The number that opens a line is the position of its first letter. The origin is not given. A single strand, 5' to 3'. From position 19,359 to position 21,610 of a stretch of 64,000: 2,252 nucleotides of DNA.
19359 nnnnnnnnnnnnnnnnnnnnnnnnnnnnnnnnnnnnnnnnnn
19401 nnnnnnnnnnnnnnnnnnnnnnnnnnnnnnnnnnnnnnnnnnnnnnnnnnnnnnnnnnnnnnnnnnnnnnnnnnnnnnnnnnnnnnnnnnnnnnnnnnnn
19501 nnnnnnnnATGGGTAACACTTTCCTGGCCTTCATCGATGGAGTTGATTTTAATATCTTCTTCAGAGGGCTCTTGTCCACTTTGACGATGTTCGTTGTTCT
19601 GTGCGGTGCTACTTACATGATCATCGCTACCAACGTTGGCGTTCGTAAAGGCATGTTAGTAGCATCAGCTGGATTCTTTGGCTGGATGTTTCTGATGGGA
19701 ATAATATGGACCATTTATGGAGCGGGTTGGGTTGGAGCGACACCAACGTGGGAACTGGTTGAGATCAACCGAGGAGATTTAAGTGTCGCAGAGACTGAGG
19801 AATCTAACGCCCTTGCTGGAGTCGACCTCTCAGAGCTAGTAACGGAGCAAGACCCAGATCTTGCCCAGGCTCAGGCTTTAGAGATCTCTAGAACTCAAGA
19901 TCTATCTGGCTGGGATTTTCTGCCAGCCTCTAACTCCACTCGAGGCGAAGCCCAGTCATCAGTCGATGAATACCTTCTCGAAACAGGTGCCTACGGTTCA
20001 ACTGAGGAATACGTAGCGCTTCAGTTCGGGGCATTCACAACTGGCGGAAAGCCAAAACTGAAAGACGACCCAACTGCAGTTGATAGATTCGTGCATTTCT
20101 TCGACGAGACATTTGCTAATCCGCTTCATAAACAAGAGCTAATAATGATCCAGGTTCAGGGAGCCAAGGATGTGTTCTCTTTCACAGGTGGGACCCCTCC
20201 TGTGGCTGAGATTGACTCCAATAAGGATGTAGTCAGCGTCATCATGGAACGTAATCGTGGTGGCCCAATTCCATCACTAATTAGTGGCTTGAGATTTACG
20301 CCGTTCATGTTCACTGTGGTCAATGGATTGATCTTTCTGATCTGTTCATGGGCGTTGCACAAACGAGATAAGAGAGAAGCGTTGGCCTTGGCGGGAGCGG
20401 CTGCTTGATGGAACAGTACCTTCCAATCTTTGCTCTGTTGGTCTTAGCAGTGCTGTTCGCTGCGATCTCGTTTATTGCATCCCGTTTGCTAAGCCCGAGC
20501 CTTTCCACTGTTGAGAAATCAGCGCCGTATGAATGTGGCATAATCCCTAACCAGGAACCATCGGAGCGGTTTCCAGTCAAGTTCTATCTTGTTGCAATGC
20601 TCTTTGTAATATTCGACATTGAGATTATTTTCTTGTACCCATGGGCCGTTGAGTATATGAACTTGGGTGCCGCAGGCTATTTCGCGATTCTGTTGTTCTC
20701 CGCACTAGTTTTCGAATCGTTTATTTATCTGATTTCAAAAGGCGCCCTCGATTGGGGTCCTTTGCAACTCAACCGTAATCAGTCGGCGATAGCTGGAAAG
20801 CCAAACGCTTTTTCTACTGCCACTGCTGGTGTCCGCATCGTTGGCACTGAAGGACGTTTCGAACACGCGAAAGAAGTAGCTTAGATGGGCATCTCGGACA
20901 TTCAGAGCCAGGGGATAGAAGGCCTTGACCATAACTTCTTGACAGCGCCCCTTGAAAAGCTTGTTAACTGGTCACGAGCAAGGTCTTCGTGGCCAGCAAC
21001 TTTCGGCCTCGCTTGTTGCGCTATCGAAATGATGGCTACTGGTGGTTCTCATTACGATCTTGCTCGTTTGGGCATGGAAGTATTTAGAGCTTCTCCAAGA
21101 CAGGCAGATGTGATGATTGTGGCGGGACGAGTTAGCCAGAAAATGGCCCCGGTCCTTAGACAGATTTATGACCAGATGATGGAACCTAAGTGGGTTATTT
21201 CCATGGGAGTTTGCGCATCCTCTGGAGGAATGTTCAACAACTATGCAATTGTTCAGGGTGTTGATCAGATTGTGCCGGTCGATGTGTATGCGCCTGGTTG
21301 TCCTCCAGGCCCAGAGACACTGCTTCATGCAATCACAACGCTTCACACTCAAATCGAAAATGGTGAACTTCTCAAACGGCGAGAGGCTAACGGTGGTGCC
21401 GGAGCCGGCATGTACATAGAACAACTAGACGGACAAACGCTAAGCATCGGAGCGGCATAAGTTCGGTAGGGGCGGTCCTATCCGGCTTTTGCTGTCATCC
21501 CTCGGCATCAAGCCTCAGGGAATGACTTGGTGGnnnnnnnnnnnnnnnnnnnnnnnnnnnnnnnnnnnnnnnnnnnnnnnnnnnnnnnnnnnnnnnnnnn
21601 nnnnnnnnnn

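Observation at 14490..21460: Non-canonical Rieske/cytochrome b complex with a ferredoxin-fold subunit and two unknown membrane subunits, translationally fused to nuoA-nuoB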

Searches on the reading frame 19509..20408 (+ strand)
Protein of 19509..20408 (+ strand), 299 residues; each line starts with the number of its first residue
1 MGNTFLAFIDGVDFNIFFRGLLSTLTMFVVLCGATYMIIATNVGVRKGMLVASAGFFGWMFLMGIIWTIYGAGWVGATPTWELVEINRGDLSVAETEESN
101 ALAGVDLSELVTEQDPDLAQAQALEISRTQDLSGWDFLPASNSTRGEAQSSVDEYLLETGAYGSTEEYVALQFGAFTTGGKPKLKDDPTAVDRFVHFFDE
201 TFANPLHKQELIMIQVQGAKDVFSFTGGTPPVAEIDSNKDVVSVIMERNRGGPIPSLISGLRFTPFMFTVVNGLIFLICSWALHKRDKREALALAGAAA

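Call 3: search_protein_families(library=pfam, proteins=[window:19509-20408:+], max_evalue=0.01)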
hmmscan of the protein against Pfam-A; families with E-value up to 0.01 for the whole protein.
window:19509-20408:+ (299 aa): 0 families

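Call 5: search_protein_families(library=ncbifam, proteins=[window:19509-20408:+], max_evalue=0.01)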
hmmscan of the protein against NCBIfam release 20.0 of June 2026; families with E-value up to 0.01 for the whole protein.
window:19509-20408:+ (299 aa): 0 families

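Call 60: search_solved_structures(query=A3, max_evalue=1)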
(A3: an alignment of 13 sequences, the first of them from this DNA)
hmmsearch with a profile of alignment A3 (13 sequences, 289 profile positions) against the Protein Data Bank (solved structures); distinct sequences matched with E-value up to 1: 0.

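Call 61: search_protein_families(library=pfam, alignment_id=A3, max_evalue=0.1)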
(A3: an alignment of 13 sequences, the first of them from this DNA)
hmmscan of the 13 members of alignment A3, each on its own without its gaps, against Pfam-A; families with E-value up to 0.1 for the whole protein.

A. member 1, seq(299 aa): 0 families

B. families by the number of members that match (of 13 scanned): 1 family
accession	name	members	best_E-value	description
PF00364.28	Biotin_lipoyl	1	1.2e-05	Biotin-requiring enzyme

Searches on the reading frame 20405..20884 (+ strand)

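Call 3: search_protein_families(library=pfam, proteins=[window:20405-20884:+], max_evalue=0.01)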
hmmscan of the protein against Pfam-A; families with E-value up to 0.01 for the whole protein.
window:20405-20884:+ (159 aa): 1 family
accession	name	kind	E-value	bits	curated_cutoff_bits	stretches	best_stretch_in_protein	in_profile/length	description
PF00507.24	Oxidored_q4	-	9.7e-31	106.3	23.3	1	21-117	3-99/99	NADH-ubiquinone/plastoquinone oxidoreductase, chain 3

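Call 5: search_protein_families(library=ncbifam, proteins=[window:20405-20884:+], max_evalue=0.01)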
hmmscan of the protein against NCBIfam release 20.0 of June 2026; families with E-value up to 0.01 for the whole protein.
window:20405-20884:+ (159 aa): 5 families
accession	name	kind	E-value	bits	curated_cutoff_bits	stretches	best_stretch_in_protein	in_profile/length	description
NF005922.0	PRK07928.1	equivalog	4.3e-34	117.5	155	1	2-117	1-118/119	NADH-quinone oxidoreductase subunit A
NF006303.0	PRK08489.1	equivalog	2.1e-25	89.8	145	1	3-118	8-126/129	NAD(P)H-quinone oxidoreductase subunit 3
NF005839.0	PRK07756.1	equivalog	8.1e-25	87.5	163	1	3-117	7-121/122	NADH-quinone oxidoreductase subunit A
NF005022.0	PRK06432.1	equivalog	9.8e-11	41.8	164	1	40-117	72-149/151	NADH dehydrogenase subunit A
NF004726.0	PRK06073.1-1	equivalog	0.0069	16.5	150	0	13-109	14-115/129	NADH dehydrogenase subunit A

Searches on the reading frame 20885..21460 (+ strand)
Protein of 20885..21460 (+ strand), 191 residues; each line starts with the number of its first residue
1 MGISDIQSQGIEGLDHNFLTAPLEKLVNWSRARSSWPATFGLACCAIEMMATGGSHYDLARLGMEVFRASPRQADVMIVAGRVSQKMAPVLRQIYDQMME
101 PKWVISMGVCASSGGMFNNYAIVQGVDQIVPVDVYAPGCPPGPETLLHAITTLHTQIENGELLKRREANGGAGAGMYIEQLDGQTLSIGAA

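Call 3: search_protein_families(library=pfam, proteins=[window:20885-21460:+], max_evalue=0.01)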
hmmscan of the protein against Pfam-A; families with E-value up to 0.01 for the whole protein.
window:20885-21460:+ (191 aa): 1 family
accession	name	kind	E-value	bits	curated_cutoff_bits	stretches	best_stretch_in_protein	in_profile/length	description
PF01058.29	Oxidored_q6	-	5.7e-28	97.6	27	1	44-152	1-127/128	NADH ubiquinone oxidoreductase, 20 Kd subunit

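Call 5: search_protein_families(library=ncbifam, proteins=[window:20885-21460:+], max_evalue=0.01)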
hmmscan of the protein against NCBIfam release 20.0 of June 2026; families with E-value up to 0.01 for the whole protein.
window:20885-21460:+ (191 aa): 14 families
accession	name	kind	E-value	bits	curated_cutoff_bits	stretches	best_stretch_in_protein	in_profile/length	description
NF005012.1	PRK06411.1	subfamily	1.4e-72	242.6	116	1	14-161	15-162/166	NADH-quinone oxidoreductase subunit NuoB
NF011394.0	PRK14819.1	equivalog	1.7e-67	227.7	312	1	4-166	2-165/264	NADH-quinone oxidoreductase subunit B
NF011390.0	PRK14815.1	equivalog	1.7e-67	226.3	281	1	15-164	15-164/183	NADH dehydrogenase subunit B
TIGR01957.1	nuoB_fam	subfamily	1.9e-67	225.7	142.7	1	18-159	2-144/145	NADH-quinone oxidoreductase subunit B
NF009808.0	PRK13292.1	equivalog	7.5e-64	215.9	1156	1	16-172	8-166/791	NADH-quinone oxidoreductase subunit B/C/D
NF011389.0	PRK14814.1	equivalog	6.4e-60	202.2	285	1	1-167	1-167/186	NADH dehydrogenase subunit B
NF011395.0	PRK14820.1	equivalog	1.4e-58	197.6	263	1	10-168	12-167/180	NADH-quinone oxidoreductase subunit B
NF011391.0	PRK14816.1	equivalog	1.8e-56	190.9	283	1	16-158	35-178/196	NADH-quinone oxidoreductase subunit B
NF011393.0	PRK14818.1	equivalog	6e-54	182.2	255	1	13-173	11-172/173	NADH dehydrogenase subunit B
NF011392.0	PRK14817.1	equivalog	1.4e-51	174.8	271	1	17-169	20-174/182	NADH-quinone oxidoreductase subunit B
NF011388.0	PRK14813.1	equivalog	5.2e-51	173.2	294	1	15-162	10-158/189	NADH dehydrogenase subunit B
TIGR03294.1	FrhG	equivalog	1.2e-06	28.4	245.5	1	73-154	50-141/228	coenzyme F420 hydrogenase subunit gamma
NF045875.1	F420_non_VhuG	exception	0.00012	21.5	450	1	122-154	132-164/286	F420-non-reducing hydrogenase subunit VhuG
NF040831.1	sulfhyd_ShyD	equivalog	0.0014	18.3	460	0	56-116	31-89/240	NAD(P)-dependent hydrogenase/sulfhydrogenase 2 subunit delta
